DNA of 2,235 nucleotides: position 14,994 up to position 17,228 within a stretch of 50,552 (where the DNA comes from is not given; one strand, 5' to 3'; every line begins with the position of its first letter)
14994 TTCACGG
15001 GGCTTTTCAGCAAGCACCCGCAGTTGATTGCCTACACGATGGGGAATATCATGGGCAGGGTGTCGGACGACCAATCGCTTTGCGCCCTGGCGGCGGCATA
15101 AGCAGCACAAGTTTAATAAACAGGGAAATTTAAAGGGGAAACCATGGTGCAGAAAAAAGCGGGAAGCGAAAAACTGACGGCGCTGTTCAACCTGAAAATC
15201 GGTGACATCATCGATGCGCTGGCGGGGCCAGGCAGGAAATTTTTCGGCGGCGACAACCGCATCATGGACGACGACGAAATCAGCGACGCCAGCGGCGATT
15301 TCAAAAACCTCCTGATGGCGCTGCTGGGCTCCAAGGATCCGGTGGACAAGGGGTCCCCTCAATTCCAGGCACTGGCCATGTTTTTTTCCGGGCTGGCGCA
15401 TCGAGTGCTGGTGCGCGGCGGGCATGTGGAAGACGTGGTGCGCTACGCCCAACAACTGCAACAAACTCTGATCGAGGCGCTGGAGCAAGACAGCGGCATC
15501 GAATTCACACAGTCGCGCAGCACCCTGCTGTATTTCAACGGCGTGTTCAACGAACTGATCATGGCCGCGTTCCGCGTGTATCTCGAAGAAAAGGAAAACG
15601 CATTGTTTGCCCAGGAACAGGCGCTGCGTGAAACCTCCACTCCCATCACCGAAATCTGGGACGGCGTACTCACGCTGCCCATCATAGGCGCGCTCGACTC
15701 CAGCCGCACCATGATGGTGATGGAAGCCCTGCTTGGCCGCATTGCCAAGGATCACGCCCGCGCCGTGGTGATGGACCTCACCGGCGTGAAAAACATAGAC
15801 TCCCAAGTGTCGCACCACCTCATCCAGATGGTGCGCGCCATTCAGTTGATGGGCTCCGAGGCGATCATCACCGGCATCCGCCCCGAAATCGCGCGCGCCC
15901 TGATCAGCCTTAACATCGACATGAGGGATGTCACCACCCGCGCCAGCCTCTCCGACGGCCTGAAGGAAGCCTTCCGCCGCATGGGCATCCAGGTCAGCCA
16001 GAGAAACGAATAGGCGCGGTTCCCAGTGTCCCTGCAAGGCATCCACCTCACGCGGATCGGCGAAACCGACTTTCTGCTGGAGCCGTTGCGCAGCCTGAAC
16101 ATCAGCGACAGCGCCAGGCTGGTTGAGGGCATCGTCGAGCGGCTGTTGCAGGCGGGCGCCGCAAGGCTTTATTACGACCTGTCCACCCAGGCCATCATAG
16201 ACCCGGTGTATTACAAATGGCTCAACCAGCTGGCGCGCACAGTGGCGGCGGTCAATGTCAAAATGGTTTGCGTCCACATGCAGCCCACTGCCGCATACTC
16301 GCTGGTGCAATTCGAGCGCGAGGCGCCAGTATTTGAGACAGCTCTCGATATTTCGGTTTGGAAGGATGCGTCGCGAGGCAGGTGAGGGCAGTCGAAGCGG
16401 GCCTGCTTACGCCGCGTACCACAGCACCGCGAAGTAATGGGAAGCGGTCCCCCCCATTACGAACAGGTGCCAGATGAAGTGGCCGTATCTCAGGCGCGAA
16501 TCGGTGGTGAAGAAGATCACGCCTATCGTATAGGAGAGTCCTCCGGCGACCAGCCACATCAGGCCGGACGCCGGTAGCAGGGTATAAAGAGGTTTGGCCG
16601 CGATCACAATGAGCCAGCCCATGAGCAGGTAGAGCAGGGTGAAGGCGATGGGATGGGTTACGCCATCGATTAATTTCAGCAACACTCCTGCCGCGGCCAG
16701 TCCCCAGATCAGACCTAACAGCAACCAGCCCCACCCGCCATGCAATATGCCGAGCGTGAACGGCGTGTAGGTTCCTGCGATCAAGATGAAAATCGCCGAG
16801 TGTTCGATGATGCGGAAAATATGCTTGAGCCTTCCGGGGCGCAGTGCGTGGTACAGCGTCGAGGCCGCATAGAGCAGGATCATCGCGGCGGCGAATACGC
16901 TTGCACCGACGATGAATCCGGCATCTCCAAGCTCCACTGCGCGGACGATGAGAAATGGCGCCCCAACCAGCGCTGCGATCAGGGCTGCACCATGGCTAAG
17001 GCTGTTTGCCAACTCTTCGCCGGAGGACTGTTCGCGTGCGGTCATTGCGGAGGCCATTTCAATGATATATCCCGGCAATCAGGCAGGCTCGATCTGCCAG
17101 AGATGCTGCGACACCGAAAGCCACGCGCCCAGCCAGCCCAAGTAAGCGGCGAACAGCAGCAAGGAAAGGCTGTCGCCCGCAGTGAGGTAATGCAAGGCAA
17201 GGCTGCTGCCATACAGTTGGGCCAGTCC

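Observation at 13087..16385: Rearranged stressosome module wired to c-di-GMP: GGDEF cyclase, RsbT-kinase/PP2C fusion, RsbR-like, RsbS-like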

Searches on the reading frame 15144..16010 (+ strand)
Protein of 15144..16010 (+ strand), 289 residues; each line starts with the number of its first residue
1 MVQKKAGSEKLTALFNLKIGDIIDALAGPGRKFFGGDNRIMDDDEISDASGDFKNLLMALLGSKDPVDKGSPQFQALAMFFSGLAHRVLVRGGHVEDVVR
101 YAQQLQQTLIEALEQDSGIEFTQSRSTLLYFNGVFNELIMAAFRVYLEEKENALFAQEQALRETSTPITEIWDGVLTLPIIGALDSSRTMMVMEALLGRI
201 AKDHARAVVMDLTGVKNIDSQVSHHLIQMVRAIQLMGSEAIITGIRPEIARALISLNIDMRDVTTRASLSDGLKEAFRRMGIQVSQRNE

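Call 3: search_protein_families(library=pfam, proteins=[window:15144-16010:+], max_evalue=0.1)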
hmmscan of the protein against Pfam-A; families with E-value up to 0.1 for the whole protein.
window:15144-16010:+ (289 aa): 2 families
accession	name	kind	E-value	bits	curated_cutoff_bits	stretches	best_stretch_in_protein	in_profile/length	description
PF01740.26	STAS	-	4.2e-13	49.4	22.6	1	168-258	3-93/106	STAS domain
PF13466.11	STAS_2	-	0.00014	22.4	29.2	1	182-259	5-80/80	STAS domain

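Call 4: search_protein_families(library=ncbifam, proteins=[window:15144-16010:+], max_evalue=0.1)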
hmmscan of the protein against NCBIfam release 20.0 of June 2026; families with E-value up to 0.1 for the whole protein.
window:15144-16010:+ (289 aa): 3 families
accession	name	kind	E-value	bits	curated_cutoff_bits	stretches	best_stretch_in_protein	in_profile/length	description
NF052652.1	YtvA_fam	equivalog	2.7e-23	82.8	250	1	148-270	118-240/243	YtvA family blue-light photoreceptor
TIGR00377.1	ant_ant_sig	superfamily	1.7e-05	24.6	53.45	1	170-253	8-91/108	anti-sigma factor antagonist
TIGR02886.1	spore_II_AA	equivalog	8.1e-05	22.6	114.75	1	172-253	6-87/106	anti-sigma F factor antagonist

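Call 9: search_solved_structures(query=window:15144-16010:+, max_evalue=1, show_alignments=2)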
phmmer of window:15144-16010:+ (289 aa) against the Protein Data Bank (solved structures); distinct sequences matched with E-value up to 1: 22.
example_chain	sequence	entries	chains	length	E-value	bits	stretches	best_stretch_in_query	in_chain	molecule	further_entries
7o0i_B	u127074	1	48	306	1.8e-30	109.9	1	153-285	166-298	Anti-anti-sigma factor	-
7b0u_A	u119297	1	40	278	1.8e-26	96.8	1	134-279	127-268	RsbR protein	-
9o4r_A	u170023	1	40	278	1.8e-26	96.8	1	134-279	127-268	RsbR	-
9o3z_A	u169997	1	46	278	1.9e-26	96.8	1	134-279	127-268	RsbR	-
9o3o_A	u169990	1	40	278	1.9e-26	96.8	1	134-279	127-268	STAS domain-containing protein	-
9o4h_A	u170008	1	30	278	2.5e-26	96.3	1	134-279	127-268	RsbR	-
9o5l_A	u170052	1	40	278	2.6e-26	96.3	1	134-279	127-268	STAS domain-containing protein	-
6qcm_CD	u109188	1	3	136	1.7e-25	93.6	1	154-277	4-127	RsbR protein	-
6qcm_CB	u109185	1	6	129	1.6e-24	90.4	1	159-277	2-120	RsbR protein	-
6qcm_AB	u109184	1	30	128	2.6e-24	89.7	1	160-277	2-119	RsbR protein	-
6qcm_AD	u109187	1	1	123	7e-20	75.2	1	154-249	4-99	RsbR protein,RsbR protein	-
6jhk_A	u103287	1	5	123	8.9e-14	55.2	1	161-281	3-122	RsbS negative regulator of sigma-B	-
2mwg_A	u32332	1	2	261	2.5e-12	50.5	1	156-274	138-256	Blue-light photoreceptor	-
6qcm_A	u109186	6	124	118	5.7e-12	49.3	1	173-281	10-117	RsbS protein | RsbT antagonist protein RsbS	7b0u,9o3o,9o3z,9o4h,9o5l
9o4r_a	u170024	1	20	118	1.5e-11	47.9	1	173-281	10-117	RsbT antagonist protein RsbS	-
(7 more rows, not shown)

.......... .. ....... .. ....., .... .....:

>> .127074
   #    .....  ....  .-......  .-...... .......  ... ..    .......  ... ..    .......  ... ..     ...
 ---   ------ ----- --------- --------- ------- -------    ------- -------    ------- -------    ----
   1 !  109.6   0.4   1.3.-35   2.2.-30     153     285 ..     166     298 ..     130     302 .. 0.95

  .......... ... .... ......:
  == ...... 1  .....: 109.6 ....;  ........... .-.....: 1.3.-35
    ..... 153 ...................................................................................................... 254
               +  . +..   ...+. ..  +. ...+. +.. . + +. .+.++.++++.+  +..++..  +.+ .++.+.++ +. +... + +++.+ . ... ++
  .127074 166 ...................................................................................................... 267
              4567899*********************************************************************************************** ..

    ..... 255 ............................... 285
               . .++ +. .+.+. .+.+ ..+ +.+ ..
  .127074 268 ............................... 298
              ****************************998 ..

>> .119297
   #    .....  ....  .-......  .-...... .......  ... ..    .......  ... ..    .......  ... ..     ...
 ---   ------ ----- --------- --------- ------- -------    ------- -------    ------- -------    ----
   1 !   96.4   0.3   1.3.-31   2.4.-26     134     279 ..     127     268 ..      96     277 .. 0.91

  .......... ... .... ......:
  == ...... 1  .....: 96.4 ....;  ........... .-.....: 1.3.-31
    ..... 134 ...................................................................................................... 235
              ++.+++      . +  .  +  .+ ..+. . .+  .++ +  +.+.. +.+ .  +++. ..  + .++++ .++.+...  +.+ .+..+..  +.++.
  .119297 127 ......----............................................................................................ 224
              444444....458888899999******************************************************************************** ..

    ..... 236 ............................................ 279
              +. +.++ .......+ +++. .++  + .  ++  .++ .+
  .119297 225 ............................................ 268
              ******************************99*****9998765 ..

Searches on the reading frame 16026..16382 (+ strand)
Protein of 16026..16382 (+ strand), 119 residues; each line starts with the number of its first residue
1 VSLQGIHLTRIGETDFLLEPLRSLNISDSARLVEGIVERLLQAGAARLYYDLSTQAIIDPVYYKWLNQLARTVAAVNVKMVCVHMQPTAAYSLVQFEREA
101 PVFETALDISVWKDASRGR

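Call 3: search_protein_families(library=pfam, proteins=[window:16026-16382:+], max_evalue=0.1)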
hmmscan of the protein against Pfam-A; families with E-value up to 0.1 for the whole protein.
window:16026-16382:+ (119 aa): 1 family
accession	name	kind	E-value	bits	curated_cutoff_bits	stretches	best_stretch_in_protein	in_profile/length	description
PF08931.15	Caudo_bapla_RBP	-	0.081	13.4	26.7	1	55-104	17-69/101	Lactophage receptor-binding protein C-terminal head domain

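Call 4: search_protein_families(library=ncbifam, proteins=[window:16026-16382:+], max_evalue=0.1)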
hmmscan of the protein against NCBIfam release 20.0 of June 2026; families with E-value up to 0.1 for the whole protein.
window:16026-16382:+ (119 aa): 0 families

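Call 8: search_solved_structures(query=window:16026-16382:+, max_evalue=10, show_alignments=3)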
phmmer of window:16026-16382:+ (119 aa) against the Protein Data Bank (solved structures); distinct sequences matched with E-value up to 10: 3.
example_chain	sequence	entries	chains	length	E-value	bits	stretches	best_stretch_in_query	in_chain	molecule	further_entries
6jhk_A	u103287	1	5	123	0.0025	21.6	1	31-110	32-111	RsbS negative regulator of sigma-B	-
9o4r_a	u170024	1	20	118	0.84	13.5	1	5-97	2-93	RsbT antagonist protein RsbS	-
6qcm_A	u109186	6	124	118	0.84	13.5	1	5-97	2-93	RsbS protein | RsbT antagonist protein RsbS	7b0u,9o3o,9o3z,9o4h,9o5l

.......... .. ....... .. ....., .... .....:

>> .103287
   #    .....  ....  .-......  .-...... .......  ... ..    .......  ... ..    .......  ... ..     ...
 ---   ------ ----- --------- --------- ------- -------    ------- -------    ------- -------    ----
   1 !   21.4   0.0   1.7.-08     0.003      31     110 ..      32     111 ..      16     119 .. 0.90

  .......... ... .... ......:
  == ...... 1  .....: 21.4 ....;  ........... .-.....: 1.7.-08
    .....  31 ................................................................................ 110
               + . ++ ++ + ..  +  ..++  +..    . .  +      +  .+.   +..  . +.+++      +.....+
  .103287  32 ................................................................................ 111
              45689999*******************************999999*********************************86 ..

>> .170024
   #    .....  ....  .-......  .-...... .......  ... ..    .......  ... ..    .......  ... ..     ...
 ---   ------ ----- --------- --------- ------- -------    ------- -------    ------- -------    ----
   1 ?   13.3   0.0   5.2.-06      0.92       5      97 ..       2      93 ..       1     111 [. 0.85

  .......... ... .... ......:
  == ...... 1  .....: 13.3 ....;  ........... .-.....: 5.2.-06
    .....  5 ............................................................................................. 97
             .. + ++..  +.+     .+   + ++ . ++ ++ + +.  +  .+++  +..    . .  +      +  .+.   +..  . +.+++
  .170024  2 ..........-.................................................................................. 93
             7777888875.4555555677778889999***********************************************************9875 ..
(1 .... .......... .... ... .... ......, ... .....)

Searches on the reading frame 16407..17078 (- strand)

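Call 54: search_protein_families(library=pfam, proteins=[window:16407-17078:-], max_evalue=0.01)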
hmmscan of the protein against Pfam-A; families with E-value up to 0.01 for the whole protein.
window:16407-17078:- (223 aa): 1 family
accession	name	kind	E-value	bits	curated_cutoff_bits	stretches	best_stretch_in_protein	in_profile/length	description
PF03006.26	HlyIII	-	4e-35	121.9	26.2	1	21-215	5-224/224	Haemolysin-III related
